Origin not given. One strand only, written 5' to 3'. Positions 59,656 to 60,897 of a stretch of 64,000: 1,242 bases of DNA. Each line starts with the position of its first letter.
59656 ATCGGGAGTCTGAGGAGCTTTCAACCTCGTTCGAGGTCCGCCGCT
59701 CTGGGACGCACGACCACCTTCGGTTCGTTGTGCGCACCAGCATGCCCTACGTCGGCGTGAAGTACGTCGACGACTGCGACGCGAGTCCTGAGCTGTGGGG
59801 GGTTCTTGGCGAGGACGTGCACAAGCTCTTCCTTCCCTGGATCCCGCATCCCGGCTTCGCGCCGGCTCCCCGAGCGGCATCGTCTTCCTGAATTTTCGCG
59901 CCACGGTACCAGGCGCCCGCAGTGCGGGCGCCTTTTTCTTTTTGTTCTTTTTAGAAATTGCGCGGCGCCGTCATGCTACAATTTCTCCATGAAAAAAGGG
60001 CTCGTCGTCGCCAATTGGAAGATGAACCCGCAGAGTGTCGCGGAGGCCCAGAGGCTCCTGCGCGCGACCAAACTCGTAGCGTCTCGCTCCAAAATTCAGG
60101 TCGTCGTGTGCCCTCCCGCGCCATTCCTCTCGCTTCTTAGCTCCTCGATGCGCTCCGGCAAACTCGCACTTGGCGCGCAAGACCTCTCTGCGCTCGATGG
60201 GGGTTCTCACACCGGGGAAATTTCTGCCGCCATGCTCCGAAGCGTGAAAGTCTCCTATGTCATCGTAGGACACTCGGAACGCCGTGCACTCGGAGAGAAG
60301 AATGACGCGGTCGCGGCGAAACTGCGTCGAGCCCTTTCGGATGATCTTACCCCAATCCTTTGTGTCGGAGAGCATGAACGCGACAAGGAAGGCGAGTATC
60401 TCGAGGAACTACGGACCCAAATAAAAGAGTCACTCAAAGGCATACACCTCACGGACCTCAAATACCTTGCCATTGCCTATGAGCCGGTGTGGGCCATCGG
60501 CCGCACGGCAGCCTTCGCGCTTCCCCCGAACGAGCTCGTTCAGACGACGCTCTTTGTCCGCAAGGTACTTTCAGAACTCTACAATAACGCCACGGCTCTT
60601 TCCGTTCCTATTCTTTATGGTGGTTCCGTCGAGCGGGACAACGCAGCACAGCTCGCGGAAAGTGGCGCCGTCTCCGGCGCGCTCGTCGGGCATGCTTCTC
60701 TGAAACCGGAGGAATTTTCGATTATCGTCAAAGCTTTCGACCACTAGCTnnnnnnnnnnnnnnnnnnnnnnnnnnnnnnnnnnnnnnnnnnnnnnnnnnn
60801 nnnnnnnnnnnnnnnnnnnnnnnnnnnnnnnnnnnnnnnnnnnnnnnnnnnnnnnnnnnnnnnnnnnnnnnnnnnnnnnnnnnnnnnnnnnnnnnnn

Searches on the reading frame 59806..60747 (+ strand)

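Call 47: search_protein_families(library=pfam, proteins=[window:59806-60747:+], max_evalue=0.0001)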
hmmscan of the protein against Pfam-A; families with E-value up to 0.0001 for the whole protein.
window:59806-60747:+ (313 aa): 1 family
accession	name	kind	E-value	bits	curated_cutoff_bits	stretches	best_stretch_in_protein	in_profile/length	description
PF00121.24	TIM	-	1.1e-69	235.1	20.1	1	66-310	2-244/245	Triosephosphate isomerase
